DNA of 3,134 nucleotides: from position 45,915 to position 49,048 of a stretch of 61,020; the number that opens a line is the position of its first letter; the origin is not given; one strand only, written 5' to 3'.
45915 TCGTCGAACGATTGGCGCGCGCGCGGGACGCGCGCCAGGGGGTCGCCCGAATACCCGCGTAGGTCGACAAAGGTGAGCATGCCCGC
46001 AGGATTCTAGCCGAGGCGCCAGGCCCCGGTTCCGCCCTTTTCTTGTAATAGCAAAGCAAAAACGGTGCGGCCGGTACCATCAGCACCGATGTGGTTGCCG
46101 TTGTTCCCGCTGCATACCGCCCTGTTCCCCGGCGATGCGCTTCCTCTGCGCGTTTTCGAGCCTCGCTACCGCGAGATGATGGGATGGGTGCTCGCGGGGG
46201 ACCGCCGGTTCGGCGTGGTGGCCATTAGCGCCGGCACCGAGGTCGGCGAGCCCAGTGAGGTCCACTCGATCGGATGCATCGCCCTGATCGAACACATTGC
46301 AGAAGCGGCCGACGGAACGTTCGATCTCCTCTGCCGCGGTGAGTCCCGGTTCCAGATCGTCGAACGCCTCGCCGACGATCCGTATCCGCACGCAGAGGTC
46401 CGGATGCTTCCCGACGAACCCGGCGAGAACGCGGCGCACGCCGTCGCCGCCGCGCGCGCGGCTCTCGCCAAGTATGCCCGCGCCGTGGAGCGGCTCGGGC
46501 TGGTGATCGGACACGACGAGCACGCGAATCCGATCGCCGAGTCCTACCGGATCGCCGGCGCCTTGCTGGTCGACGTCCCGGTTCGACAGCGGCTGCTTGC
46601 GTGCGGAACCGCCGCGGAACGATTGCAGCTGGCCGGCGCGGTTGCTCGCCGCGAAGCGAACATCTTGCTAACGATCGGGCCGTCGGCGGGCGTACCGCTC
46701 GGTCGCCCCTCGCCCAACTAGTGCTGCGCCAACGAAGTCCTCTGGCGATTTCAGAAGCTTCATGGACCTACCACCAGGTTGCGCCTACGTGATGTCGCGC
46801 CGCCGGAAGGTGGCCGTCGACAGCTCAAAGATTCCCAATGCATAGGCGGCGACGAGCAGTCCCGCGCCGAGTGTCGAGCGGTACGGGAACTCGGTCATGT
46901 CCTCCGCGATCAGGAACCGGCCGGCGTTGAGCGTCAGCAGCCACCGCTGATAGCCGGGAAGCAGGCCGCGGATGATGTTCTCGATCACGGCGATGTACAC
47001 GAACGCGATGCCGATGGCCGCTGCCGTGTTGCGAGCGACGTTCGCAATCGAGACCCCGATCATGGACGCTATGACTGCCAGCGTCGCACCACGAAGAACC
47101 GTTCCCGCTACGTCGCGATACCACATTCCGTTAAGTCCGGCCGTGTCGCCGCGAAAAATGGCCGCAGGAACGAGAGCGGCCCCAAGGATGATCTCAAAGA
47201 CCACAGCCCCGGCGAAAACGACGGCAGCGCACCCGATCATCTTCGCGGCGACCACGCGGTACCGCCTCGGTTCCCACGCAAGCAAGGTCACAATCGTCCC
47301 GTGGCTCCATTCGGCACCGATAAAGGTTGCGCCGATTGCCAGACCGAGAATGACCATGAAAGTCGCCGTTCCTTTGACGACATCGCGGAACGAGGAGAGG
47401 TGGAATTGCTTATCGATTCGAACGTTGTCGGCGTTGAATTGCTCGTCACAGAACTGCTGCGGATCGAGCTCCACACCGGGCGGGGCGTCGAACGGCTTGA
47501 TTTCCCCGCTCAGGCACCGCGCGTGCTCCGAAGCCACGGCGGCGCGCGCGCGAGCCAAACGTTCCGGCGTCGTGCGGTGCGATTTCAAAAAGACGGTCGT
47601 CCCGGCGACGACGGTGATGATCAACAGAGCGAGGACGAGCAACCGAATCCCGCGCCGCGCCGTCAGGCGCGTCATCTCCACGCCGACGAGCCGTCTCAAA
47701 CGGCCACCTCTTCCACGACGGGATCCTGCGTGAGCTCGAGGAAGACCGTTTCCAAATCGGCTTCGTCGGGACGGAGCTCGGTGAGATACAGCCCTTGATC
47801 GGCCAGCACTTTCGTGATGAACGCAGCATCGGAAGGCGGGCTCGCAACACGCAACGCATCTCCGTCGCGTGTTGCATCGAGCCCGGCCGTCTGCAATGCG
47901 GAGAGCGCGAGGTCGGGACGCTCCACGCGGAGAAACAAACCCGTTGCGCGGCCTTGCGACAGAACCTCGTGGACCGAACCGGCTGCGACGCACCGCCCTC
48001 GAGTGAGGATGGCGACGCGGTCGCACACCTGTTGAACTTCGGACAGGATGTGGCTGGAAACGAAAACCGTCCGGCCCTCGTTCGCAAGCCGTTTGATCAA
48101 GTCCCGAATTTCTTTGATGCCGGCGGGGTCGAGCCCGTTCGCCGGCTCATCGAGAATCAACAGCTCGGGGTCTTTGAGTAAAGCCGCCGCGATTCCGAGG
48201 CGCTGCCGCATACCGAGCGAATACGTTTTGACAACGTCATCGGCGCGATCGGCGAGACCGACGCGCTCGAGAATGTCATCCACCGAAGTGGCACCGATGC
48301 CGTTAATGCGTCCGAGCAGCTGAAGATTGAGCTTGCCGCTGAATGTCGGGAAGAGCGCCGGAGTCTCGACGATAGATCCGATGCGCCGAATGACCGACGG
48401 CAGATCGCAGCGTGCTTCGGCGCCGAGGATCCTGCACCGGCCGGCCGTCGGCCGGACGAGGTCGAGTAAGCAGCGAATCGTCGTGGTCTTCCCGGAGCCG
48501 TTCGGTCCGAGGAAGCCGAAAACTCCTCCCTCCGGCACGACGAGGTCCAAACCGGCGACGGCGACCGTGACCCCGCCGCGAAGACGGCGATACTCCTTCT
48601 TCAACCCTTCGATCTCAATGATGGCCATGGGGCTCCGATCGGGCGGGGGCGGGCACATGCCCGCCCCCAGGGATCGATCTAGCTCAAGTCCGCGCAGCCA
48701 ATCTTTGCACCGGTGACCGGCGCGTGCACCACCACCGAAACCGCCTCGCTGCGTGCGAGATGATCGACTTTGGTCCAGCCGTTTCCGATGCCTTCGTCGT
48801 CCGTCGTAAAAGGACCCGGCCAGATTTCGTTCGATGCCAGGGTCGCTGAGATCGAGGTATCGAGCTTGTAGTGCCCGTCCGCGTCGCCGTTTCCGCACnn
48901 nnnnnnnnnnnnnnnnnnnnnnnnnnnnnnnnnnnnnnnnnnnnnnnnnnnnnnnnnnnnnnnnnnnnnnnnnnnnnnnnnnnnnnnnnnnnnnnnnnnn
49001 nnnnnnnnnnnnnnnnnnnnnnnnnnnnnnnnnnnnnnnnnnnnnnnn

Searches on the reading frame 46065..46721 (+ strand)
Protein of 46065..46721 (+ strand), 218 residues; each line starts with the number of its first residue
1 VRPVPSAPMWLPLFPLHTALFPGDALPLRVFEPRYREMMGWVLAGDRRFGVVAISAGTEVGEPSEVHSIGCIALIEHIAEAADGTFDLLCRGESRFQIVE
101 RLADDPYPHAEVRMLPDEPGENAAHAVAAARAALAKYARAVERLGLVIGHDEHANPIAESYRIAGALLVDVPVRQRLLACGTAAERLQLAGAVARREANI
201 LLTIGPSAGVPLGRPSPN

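Call 6: search_protein_families(library=pfam, proteins=[window:46065-46721:+], max_evalue=0.1)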
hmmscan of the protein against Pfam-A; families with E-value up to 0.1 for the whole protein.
window:46065-46721:+ (218 aa): 2 families
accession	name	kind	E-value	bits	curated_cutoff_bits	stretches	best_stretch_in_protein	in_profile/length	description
PF02190.22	LON_substr_bdg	-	2.9e-29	102.8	28.7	1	11-189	2-193/200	ATP-dependent protease La (LON) substrate-binding domain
PF24422.1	DUF7552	-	0.079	13.6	27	0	100-149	24-73/76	Domain of unknown function (DUF7552)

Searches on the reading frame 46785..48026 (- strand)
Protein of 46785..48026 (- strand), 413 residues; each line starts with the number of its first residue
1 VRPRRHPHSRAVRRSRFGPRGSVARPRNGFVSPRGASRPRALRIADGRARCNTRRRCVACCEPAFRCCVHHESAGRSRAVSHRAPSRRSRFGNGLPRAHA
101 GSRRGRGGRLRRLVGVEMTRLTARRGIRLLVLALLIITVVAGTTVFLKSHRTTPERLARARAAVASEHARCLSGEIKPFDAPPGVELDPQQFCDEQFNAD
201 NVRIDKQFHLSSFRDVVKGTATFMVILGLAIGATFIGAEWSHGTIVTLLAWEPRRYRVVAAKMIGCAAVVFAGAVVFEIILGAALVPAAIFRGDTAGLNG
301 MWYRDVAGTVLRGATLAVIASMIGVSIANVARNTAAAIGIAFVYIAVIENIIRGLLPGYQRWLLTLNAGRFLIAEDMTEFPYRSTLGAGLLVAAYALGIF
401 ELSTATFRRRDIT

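Call 15: search_protein_families(library=pfam, proteins=[window:46785-48026:-], max_evalue=1)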
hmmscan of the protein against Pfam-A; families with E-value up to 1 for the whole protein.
window:46785-48026:- (413 aa): 2 families
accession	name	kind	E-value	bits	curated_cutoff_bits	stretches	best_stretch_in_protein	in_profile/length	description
PF12679.13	ABC2_membrane_2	-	2.9e-11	43.6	27.2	1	134-347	24-194/283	ABC-2 family transporter protein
PF12730.13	ABC2_membrane_4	-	3.8e-06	27.4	27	1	217-345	52-176/179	ABC-2 family transporter protein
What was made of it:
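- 46785..47699 (-): ABC-2-type permease, last gene of the divergent operon. Pfam ABC2_membrane_2 2.9e-11 (call 15).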

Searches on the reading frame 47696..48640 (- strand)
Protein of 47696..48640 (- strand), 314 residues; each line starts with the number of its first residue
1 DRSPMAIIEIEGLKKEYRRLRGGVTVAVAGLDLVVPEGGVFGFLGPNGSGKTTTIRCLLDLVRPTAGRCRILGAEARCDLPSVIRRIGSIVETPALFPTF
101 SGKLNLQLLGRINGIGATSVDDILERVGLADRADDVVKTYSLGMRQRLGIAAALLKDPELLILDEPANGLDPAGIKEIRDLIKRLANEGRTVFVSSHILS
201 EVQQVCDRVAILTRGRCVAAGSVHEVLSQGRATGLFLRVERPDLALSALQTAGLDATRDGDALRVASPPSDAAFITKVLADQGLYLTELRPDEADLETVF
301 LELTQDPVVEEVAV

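Call 88: search_protein_families(library=ncbifam, proteins=[window:47696-48640:-], max_evalue=0.001)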
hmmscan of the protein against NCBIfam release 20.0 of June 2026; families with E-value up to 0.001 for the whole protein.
window:47696-48640:- (314 aa): 189 families (the best 25 are shown)
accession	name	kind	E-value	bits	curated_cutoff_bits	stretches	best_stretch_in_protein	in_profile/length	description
TIGR01188.1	drrA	subfamily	1.6e-59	201.6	312.45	1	25-304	6-301/302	daunorubicin resistance ABC transporter, ATP-binding protein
TIGR03740.1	galliderm_ABC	subfamily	4.6e-57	193.3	309.75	1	10-220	3-205/223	lantibiotic protection ABC transporter ATP-binding subunit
TIGR03522.1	GldA_ABC_ATP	equivalog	1.7e-47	162.4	402.6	1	23-304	13-301/301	gliding motility-associated ABC transporter ATP-binding subunit GldA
NF010060.0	PRK13537.1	equivalog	1.3e-44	152.4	521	1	4-304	12-308/314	nodulation factor ABC transporter ATP-binding protein NodI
NF033858.1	ABC2_perm_RbbA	equivalog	2.7e-43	148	1050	1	21-232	275-490/909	ribosome-associated ATPase/putative transporter RbbA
NF010059.0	PRK13536.1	equivalog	1.4e-38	132.5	549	1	6-227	42-262/342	nodulation factor ABC transporter ATP-binding protein NodI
TIGR01288.1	nodI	equivalog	1.2e-37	129.6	424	1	8-227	5-223/303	nodulation factor ABC transporter ATP-binding protein NodI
TIGR03864.1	PQQ_ABC_ATP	hypoth_equivalog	2.4e-37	128.6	302.25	1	9-231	3-224/236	ABC transporter, ATP-binding subunit, PQQ-dependent alcohol dehydrogenase system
TIGR04406.1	LPS_export_lptB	equivalog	1.4e-32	112.9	240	1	9-237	3-233/239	LPS export ABC transporter ATP-binding protein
TIGR03873.1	F420-0_ABC_ATP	hypoth_equivalog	2.1e-32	112.4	372.4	1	21-230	10-228/256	putative F420-0 ABC transporter ATP-binding protein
TIGR01186.1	proV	subfamily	8.6e-32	110.6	326.6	1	22-228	3-219/363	betaine/proline/choline family ABC transporter ATP-binding protein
TIGR02142.1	modC_ABC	equivalog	1.7e-31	109.8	285.05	1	32-235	17-227/353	molybdenum ABC transporter ATP-binding protein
NF047565.1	PSM_export_PmtA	equivalog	1.8e-31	109.5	350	1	28-229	17-218/282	phenol-soluble modulin export ABC transporter ATP-binding protein PmtA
TIGR04521.1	ECF_ATPase_2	equivalog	2.7e-31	108.7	330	2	119-231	123-237/279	energy-coupling factor transporter ATPase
NF047568.1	PSM_export_PmtC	equivalog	6.7e-31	107.8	375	1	28-287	16-268/290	phenol-soluble modulin export ABC transporter ATP-binding protein PmtC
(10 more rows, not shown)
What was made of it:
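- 47696..48628 (-): ABC transporter ATPase (DrrA-like exporter type). NCBIfam drrA subfamily 1.6e-59, below its cut-off (call 88).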

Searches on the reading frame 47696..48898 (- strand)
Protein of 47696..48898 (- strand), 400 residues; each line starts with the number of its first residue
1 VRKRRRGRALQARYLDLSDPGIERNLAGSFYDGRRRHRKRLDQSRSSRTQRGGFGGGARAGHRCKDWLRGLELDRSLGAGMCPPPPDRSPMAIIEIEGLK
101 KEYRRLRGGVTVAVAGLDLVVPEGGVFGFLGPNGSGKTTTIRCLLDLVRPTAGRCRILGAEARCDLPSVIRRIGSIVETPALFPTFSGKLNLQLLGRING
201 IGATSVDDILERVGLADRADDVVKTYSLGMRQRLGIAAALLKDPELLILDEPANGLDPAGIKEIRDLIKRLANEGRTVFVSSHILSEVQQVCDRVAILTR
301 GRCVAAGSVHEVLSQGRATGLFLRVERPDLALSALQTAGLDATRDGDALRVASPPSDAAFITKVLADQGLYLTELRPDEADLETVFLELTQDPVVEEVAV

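Call 6: search_protein_families(library=pfam, proteins=[window:47696-48898:-], max_evalue=0.1)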
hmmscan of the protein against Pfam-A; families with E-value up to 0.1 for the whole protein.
window:47696-48898:- (400 aa): 6 families
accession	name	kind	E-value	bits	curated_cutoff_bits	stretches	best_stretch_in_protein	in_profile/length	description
PF00005.33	ABC_tran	-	2.3e-26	93.5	25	1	116-254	3-137/137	ABC transporter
PF13304.12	AAA_21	-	5.4e-17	63.2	27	2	226-285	238-300/304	AAA domain, putative AbiEii toxin, Type IV TA system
PF13476.12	AAA_23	-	0.0012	19.9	27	1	123-144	18-39/201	AAA domain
PF13191.12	AAA_16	-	0.0016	19.4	32.6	1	131-273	31-161/167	AAA ATPase domain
PF13401.12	AAA_22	-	0.0038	18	27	1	130-269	11-109/130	AAA domain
PF02463.25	SMC_N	-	0.049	13.5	40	0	129-141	29-41/220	RecF/RecN/SMC N terminal domain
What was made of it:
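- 47696..48628 (-): Pfam ABC_tran 2.3e-26 (call 6).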
